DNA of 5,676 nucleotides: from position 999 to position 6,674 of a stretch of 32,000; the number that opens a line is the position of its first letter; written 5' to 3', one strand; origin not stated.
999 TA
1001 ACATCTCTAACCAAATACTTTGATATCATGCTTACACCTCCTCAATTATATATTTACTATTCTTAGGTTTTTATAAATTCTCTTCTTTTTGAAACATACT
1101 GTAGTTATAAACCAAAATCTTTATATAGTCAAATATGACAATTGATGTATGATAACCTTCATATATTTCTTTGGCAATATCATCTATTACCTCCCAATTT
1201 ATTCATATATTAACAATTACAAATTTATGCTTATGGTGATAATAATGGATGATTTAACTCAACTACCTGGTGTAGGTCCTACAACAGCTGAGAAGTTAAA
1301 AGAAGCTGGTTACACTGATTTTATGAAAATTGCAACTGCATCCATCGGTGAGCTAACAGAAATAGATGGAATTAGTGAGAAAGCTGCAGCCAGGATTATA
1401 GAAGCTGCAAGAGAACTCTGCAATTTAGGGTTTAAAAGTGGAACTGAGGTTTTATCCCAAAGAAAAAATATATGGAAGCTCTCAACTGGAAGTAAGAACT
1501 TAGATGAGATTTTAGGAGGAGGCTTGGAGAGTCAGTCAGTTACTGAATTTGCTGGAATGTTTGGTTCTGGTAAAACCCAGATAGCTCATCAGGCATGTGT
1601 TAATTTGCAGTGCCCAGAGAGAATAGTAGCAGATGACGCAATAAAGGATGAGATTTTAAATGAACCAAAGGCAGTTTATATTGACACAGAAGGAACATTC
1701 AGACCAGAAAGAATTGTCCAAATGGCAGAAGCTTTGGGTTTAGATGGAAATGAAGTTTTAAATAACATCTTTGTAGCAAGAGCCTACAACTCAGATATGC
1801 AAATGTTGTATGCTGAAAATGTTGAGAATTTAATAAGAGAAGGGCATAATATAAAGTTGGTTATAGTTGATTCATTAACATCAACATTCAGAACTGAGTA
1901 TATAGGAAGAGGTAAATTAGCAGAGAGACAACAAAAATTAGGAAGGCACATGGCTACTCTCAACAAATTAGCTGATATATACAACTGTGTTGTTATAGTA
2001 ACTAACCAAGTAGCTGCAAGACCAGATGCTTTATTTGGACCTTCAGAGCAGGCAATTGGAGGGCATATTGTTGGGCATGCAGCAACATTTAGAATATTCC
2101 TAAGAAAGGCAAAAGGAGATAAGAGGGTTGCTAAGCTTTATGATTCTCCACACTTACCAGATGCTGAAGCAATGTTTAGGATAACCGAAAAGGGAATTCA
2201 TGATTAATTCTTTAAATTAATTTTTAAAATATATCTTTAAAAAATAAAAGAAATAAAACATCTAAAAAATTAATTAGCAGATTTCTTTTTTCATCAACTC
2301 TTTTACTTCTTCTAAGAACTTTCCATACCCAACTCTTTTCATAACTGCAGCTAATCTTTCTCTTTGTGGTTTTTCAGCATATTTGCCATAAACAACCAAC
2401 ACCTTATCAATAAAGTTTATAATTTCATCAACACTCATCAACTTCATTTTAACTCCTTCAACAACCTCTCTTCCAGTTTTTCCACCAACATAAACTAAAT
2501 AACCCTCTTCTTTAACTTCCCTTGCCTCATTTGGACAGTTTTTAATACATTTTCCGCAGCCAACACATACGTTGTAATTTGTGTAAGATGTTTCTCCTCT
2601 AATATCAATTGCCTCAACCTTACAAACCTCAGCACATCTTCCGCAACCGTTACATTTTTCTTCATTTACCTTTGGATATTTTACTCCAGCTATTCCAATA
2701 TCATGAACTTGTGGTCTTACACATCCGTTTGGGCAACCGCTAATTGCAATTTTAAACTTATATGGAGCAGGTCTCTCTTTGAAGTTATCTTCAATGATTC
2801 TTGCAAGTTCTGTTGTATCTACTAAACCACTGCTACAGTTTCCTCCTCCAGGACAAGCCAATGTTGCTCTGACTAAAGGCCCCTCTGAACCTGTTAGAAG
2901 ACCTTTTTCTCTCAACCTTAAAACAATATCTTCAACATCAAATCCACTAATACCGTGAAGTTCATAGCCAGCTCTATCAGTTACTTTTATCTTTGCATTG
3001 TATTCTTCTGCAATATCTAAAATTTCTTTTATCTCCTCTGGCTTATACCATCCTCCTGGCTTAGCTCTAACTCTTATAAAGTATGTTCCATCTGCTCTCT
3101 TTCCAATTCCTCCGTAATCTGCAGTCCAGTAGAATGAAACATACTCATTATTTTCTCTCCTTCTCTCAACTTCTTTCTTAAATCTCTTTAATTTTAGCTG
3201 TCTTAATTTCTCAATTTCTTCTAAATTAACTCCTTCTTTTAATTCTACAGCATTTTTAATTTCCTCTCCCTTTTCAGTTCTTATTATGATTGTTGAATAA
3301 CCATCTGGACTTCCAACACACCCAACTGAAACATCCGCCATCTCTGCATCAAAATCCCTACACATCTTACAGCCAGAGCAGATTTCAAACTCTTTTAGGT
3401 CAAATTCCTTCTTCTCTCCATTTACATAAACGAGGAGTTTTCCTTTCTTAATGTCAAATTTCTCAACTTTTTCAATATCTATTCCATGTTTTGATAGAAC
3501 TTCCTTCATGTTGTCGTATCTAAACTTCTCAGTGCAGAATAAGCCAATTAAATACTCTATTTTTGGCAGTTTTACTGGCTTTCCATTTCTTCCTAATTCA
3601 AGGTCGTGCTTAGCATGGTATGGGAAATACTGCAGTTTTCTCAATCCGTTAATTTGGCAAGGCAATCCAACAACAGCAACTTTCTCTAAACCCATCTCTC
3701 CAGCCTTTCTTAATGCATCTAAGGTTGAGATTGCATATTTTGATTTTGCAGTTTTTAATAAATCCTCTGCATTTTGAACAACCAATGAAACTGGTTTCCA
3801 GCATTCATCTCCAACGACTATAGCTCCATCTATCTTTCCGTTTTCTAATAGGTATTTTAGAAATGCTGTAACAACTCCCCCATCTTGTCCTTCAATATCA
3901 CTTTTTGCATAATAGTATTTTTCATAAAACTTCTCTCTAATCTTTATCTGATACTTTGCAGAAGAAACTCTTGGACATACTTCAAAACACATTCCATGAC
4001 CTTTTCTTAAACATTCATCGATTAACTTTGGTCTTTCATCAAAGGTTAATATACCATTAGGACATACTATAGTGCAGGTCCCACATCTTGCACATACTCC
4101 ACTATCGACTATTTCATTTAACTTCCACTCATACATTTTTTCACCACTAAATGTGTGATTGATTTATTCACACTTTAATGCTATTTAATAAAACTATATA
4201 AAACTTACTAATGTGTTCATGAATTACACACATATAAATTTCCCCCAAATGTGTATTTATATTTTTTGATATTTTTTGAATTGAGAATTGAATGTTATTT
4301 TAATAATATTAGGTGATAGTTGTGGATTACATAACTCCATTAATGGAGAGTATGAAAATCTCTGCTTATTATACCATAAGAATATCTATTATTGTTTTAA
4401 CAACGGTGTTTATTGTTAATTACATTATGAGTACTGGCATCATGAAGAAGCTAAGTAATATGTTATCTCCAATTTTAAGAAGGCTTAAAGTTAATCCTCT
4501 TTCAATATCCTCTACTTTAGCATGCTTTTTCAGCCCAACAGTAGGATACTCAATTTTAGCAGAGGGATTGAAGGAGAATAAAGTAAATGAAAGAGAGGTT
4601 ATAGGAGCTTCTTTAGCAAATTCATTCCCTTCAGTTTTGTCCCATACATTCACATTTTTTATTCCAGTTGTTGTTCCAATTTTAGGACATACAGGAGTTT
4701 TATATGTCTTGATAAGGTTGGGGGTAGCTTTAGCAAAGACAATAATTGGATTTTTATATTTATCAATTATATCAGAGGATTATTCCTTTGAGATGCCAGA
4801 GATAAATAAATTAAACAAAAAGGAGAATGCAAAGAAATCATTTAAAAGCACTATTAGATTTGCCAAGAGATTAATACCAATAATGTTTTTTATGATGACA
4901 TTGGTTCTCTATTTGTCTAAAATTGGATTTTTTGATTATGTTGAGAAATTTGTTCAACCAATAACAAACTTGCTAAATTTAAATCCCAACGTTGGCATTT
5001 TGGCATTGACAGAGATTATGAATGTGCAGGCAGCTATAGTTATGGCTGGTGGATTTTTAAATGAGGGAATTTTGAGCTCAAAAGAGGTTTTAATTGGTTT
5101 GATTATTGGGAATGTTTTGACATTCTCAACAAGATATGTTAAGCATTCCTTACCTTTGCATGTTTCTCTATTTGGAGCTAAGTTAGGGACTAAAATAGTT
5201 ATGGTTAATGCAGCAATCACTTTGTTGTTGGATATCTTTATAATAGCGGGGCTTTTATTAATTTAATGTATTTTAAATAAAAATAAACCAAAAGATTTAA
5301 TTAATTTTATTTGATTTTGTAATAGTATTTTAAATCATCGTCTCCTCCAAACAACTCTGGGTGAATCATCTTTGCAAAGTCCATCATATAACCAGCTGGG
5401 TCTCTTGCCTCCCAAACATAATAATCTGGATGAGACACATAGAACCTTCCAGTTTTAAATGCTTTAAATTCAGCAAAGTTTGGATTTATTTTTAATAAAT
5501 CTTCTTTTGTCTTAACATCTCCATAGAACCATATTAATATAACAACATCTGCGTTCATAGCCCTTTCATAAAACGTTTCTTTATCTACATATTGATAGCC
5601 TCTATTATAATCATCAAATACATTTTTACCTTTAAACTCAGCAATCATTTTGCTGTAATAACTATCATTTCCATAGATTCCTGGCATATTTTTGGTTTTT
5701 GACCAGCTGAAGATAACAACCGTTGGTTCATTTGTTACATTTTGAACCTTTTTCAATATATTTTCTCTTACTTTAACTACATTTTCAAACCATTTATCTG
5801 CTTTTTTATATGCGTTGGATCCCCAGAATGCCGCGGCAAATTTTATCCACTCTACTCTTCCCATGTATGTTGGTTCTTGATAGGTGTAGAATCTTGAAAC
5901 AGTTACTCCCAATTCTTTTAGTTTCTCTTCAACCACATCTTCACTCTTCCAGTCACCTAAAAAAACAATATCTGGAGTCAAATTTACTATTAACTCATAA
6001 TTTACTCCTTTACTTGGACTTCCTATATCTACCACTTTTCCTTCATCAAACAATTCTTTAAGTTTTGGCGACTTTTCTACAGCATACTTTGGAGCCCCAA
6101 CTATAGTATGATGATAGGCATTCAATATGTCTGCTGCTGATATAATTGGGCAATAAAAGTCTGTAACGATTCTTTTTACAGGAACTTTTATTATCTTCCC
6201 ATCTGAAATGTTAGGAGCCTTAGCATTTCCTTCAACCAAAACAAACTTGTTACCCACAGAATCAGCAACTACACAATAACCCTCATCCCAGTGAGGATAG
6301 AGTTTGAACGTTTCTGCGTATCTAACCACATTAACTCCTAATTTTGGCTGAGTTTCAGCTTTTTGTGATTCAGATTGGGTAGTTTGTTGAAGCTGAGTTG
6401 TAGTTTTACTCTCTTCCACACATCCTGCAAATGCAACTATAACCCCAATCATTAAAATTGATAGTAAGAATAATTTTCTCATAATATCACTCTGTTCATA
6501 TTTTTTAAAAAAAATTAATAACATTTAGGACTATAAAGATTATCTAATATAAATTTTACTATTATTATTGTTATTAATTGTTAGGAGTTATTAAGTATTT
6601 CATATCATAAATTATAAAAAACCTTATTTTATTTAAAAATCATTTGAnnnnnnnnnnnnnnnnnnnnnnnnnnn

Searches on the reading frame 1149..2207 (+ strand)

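Call 64: search_protein_families(library=pfam, proteins=[window:1149-2207:+], max_evalue=0.00001)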
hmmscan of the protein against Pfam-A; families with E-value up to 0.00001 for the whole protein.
window:1149-2207:+ (352 aa): 6 families
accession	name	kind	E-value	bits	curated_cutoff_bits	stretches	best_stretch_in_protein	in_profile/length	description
PF08423.17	Rad51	-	2.9e-84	282.6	22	1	104-352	1-243/244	Rad51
PF14520.12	HHH_5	-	6.1e-16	59.1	27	1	34-89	2-57/57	Helix-hairpin-helix domain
PF00154.27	RecA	-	9.3e-11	42.1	27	1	104-323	26-223/262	recA bacterial DNA recombination protein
PF00633.29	HHH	-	2.1e-09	37.2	24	0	34-52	11-29/30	Helix-hairpin-helix motif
PF06745.19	ATPase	-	9.6e-09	35.4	26.6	1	112-350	2-224/231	KaiC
PF13481.12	AAA_25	-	6.7e-07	29.6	27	1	117-288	21-190/195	AAA domain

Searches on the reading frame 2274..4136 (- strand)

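Call 64: search_protein_families(library=pfam, proteins=[window:2274-4136:-], max_evalue=0.00001)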
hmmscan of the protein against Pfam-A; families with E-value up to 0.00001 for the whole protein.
window:2274-4136:- (620 aa): 14 families
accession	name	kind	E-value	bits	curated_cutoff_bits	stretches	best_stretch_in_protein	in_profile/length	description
PF04432.18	FrhB_FdhB_C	-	1.2e-40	139.3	23.3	1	151-309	2-148/150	Coenzyme F420 hydrogenase/dehydrogenase, beta subunit C terminus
PF01077.27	NIR_SIR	-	4.8e-40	137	27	1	419-618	2-157/158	Nitrite and sulphite reductase 4Fe-4S domain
PF04422.18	FrhB_FdhB_N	-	1.1e-18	67.6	22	1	75-139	2-73/78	Coenzyme F420 hydrogenase/dehydrogenase, beta subunit N-term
PF12838.12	Fer4_7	-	3.1e-14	53.6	27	0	467-509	11-52/52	4Fe-4S dicluster domain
PF12797.12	Fer4_2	-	3.1e-12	46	24.5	0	487-506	2-21/22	4Fe-4S binding domain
PF03460.22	NIR_SIR_ferr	-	5.4e-12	45.7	24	1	348-410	4-68/69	Nitrite/Sulfite reductase ferredoxin-like half domain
PF00037.32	Fer4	-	5.8e-12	45.3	21.1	1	488-510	1-23/24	4Fe-4S binding domain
PF12837.12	Fer4_6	-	2.2e-11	43.5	25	1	488-510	2-24/24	4Fe-4S binding domain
PF13237.11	Fer4_10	-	4.5e-11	42.9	25.5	1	489-535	3-53/53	4Fe-4S dicluster domain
PF14697.11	Fer4_21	-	4.9e-09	36.6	35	1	489-536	2-53/59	4Fe-4S dicluster domain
PF13187.11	Fer4_9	-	1.5e-08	34.9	27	0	494-537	1-50/52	4Fe-4S dicluster domain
PF25160.1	LdpA_Fe-S-bd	-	3.3e-07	30.4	27.6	1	468-513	1-46/49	LdpA Fe-S cluster-binding domain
PF12800.12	Fer4_4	-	1.6e-06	28.4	24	0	522-536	2-16/17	4Fe-4S binding domain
PF13484.11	Fer4_16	-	4.8e-06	27.7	30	0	524-540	2-18/66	4Fe-4S double cluster binding domain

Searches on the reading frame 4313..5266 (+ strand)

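Call 64: search_protein_families(library=pfam, proteins=[window:4313-5266:+], max_evalue=0.00001)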
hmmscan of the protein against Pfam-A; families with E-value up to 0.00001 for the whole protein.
window:4313-5266:+ (317 aa): 1 family
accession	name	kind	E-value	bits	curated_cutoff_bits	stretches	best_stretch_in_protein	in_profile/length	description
PF07670.19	Gate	-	7.1e-18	65.4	29.6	2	185-273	2-92/104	Nucleoside recognition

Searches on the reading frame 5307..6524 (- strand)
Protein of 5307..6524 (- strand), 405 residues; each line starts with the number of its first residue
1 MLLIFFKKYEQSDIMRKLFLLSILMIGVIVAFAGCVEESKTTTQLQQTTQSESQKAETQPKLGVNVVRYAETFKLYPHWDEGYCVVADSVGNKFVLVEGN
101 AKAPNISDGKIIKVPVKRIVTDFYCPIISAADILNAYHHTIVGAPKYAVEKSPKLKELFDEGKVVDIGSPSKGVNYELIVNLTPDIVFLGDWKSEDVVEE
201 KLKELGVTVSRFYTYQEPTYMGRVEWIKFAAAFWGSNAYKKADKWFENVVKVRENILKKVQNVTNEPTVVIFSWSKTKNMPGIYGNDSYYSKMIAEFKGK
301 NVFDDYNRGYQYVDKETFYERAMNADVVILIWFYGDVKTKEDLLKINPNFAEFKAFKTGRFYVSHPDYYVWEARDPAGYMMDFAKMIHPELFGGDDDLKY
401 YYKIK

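Call 64: search_protein_families(library=pfam, proteins=[window:5307-6524:-], max_evalue=0.00001)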
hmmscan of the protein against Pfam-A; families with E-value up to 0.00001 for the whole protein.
window:5307-6524:- (405 aa): 1 family
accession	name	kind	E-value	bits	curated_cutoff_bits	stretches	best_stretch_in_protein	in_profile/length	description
PF01497.23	Peripla_BP_2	-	1.3e-19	71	27.5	1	140-367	20-234/235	Periplasmic binding protein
